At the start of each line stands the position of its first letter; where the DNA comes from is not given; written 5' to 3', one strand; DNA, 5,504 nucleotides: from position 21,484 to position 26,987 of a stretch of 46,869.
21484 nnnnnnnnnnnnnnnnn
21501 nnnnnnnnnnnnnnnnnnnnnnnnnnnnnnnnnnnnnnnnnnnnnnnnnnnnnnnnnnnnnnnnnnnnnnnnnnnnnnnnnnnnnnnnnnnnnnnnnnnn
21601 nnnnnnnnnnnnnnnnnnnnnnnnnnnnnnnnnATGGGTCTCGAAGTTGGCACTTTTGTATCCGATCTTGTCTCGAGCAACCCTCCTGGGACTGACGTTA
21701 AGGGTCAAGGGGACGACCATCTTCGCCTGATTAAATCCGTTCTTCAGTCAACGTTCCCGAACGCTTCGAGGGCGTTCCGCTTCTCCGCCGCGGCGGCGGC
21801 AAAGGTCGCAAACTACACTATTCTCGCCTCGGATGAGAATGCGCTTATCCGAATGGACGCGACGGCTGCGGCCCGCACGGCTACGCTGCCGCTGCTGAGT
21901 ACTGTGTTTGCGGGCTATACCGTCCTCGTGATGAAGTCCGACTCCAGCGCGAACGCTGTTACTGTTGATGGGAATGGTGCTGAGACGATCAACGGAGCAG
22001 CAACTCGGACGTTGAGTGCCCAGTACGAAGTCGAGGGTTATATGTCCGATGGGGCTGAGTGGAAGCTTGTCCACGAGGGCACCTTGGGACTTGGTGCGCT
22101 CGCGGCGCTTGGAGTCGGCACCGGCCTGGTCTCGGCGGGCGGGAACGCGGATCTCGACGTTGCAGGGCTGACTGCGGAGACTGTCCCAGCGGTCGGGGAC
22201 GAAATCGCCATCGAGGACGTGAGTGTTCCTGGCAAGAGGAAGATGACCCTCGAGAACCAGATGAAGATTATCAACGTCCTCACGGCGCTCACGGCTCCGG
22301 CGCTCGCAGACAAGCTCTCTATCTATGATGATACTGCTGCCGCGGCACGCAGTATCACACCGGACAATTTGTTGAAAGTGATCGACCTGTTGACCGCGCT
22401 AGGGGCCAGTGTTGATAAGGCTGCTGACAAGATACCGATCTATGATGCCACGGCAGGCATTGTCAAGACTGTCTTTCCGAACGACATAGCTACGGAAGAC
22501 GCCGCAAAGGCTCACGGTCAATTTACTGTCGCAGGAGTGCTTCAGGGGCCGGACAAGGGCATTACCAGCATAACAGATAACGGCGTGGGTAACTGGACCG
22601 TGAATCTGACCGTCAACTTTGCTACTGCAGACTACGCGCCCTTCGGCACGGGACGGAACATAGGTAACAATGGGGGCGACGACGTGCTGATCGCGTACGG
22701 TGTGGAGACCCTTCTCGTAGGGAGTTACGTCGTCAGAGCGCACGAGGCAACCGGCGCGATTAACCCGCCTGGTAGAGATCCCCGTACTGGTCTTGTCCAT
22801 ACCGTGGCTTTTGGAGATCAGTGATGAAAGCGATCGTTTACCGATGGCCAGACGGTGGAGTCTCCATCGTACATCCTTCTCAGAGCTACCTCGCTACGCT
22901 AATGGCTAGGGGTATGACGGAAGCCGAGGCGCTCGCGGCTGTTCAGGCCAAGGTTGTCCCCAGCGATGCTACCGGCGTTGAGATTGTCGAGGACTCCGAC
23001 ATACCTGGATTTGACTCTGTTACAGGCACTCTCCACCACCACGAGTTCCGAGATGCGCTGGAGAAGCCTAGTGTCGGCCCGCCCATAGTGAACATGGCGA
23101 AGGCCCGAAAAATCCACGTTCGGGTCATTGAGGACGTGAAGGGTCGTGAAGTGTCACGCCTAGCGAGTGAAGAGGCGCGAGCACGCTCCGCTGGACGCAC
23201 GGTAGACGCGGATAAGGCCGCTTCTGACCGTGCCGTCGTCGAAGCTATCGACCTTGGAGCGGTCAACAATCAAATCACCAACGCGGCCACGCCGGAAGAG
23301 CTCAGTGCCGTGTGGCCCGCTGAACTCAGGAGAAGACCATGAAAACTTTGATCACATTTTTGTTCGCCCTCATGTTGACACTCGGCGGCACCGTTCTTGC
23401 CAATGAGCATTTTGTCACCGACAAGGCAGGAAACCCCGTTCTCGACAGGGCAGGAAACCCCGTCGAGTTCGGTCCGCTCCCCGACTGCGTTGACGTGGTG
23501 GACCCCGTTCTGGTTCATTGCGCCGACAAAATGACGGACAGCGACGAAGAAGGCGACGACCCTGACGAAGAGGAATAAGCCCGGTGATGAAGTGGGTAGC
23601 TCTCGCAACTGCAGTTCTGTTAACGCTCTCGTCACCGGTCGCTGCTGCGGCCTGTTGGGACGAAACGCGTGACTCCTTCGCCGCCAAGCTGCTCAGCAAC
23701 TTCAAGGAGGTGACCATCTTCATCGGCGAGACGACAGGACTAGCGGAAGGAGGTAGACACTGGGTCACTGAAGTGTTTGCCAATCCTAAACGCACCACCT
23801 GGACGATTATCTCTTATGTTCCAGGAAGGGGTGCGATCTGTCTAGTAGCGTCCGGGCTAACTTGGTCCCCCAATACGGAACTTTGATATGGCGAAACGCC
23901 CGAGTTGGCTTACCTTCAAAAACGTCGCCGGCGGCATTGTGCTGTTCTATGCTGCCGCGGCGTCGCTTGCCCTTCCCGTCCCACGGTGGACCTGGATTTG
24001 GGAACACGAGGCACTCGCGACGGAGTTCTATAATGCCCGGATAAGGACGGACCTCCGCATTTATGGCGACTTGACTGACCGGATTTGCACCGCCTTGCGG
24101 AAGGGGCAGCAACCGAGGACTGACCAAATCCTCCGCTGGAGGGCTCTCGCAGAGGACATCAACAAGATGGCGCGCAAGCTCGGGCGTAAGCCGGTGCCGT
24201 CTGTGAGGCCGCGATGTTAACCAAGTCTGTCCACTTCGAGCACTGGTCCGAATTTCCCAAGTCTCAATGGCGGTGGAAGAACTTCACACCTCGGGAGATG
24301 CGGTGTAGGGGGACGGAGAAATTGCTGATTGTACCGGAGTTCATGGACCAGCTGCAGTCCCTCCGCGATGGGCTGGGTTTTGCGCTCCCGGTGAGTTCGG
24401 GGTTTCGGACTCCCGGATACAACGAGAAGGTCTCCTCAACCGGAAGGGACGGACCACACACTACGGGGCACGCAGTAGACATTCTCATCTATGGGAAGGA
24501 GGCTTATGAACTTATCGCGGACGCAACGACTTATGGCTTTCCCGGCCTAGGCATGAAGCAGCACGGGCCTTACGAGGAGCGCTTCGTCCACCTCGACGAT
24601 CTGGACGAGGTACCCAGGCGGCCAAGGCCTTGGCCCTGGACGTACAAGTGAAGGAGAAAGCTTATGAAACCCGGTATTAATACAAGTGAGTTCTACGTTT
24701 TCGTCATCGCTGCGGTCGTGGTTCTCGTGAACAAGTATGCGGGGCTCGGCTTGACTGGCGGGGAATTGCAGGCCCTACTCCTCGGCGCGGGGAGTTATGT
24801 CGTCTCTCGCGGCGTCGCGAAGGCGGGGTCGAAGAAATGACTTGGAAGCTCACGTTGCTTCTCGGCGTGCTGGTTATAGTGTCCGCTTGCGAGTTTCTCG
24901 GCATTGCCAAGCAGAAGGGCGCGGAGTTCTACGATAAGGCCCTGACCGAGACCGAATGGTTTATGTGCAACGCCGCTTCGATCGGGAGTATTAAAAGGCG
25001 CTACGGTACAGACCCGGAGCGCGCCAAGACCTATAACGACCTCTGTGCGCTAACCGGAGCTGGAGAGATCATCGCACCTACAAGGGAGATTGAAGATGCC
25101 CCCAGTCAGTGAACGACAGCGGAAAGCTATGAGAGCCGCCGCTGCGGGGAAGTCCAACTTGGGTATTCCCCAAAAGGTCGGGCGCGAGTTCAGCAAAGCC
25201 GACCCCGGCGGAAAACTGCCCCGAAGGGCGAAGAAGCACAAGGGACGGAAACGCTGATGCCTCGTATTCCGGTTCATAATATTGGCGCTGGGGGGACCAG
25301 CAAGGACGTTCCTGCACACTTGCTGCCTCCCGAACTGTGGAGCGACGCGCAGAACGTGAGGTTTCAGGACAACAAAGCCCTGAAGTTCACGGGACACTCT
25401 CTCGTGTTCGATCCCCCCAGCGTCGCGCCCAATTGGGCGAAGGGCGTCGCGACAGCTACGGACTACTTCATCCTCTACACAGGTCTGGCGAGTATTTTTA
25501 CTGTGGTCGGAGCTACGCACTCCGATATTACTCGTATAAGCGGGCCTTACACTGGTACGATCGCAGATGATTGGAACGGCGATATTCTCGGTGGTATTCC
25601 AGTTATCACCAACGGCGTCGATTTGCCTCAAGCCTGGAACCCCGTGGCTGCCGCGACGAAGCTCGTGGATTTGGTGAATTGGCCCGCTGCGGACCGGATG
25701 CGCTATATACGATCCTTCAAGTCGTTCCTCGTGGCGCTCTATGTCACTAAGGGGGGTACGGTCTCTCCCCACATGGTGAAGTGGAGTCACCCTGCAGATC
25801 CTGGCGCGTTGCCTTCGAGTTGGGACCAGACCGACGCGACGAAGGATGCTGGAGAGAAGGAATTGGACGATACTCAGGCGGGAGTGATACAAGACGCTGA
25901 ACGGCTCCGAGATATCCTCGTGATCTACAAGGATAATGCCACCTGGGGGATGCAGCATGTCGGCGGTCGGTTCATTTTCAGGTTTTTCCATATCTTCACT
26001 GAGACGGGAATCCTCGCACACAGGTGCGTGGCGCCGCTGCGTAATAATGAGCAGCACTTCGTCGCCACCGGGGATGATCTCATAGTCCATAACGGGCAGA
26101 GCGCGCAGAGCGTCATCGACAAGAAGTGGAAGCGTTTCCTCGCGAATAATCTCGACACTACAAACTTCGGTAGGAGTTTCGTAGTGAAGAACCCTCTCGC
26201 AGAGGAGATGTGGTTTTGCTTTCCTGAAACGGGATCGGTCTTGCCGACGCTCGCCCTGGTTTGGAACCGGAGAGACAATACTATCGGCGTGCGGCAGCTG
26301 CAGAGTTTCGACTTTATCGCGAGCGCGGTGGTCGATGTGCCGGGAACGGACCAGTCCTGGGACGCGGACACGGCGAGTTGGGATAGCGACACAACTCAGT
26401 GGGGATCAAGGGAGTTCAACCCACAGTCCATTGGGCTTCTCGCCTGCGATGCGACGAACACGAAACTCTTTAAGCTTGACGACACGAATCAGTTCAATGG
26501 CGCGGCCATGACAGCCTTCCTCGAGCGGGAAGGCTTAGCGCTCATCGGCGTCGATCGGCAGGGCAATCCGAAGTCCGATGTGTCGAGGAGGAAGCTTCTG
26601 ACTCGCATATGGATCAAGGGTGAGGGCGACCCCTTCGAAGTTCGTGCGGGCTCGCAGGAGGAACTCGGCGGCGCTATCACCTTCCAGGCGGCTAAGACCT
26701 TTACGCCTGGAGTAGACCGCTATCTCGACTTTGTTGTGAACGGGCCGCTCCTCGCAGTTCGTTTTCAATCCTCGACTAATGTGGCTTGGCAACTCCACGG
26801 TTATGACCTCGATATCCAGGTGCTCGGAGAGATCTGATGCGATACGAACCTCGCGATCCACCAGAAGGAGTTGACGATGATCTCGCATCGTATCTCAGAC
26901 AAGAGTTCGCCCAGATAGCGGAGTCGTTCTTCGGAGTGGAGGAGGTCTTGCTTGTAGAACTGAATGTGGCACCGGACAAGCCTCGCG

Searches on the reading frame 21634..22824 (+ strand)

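Call 6: search_protein_families(library=pfam, proteins=[window:21634-22824:+], max_evalue=0.1)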
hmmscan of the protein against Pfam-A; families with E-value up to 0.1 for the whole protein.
window:21634-22824:+ (396 aa): 0 families

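Call 7: search_protein_families(library=phrogs, proteins=[window:21634-22824:+], max_evalue=0.01)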
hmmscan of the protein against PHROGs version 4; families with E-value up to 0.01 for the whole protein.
window:21634-22824:+ (396 aa): 2 families
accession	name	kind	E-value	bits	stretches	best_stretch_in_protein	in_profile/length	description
phrog_6465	-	tail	1.8e-07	32.1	1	1-61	1-61/281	tail protein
phrog_5795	-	tail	7.4e-05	22.2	1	1-76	328-396/968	tail protein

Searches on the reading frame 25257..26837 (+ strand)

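Call 38: search_protein_families(library=pfam, proteins=[window:25257-26837:+], max_evalue=0.01)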
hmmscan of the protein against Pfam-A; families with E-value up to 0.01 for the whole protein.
window:25257-26837:+ (526 aa): 0 families

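Call 39: search_protein_families(library=phrogs, proteins=[window:25257-26837:+], max_evalue=0.001)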
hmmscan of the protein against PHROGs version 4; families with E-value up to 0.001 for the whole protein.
window:25257-26837:+ (526 aa): 2 families
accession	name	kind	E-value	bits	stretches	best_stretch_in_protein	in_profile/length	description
phrog_3287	-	head and packaging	6.7e-102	343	1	13-525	13-523/524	virion structural protein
phrog_14417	-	tail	3.9e-10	39.1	1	197-354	666-825/1005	tail fiber protein; host specificity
